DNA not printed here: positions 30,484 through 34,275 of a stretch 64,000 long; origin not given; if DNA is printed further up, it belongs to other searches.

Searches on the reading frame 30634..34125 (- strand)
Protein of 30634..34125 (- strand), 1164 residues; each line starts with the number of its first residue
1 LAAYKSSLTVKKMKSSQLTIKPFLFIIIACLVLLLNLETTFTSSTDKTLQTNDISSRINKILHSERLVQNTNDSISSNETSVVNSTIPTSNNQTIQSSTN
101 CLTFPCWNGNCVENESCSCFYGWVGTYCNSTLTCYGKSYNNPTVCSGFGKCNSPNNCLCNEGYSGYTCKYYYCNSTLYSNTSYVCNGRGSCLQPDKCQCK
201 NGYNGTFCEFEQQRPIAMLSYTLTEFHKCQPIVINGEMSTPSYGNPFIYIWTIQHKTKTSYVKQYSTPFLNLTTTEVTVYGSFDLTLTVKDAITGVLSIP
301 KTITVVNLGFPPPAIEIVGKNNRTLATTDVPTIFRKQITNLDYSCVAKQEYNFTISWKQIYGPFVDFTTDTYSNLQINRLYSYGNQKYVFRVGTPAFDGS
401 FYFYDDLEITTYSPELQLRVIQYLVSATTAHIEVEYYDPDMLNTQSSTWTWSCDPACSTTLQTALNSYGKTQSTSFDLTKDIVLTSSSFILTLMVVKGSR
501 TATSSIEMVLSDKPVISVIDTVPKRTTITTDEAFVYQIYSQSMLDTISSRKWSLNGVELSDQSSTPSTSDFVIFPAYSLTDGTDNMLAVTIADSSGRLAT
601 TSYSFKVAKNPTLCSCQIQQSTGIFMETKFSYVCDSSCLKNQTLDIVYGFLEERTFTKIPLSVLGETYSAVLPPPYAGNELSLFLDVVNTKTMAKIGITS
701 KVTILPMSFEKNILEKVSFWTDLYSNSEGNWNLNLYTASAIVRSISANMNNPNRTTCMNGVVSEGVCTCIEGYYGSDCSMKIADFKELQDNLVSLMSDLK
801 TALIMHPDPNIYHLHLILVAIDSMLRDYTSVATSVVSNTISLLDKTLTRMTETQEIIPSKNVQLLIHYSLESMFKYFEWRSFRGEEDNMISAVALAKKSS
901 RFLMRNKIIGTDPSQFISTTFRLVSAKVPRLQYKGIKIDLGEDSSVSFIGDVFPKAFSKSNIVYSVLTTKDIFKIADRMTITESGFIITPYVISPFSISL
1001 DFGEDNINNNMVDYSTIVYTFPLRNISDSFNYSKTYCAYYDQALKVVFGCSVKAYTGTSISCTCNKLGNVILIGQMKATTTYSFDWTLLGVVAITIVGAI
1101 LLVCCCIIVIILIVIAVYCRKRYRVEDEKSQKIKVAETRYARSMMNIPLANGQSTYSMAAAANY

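Call 3: search_protein_families(library=pfam, proteins=[window:30634-34125:-], max_evalue=1)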
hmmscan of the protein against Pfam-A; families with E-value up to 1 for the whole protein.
window:30634-34125:- (1164 aa): 10 families
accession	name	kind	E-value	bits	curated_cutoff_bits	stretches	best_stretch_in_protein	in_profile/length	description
PF25024.1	EGF_TEN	-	2.2e-10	41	65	2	108-212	6-94/234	Teneurin EGF domain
PF07974.19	EGF_2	-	4.4e-10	40.2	22.1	3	143-168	6-32/32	EGF-like domain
PF23106.1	EGF_Teneurin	-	3.5e-07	30.6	24.3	3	185-209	5-28/30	Teneurin-like EGF domain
PF21700.4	EGF_DL_JAG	-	1.4e-06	28.7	27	2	189-209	3-23/26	Delta-like/Jagged, EGF-like domain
PF23301.1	EGF_PEAR1L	-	2.4e-05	24.7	37.5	2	148-169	15-36/49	Platelet endothelial aggregation receptor 1-like, EGF domain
PF21795.3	JAG1-like_EGF2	-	0.0041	17.6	27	2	189-209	3-23/25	Protein jagged-1-like, atypical EGF2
PF05961.16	Chordopox_A13L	-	0.013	16.2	24.1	1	1097-1131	2-36/69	Chordopoxvirus A13L protein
PF08824.15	Serine_rich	-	0.27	11.6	26.9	0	808-918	39-144/157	Serine rich protein interaction domain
PF06143.16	Baculo_11_kDa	-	0.79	9.8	28.4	0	1101-1116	37-52/84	Baculovirus 11 kDa family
PF25820.1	DUF7949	-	0.84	10.4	27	1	759-781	12-34/35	Domain of unknown function (DUF7949)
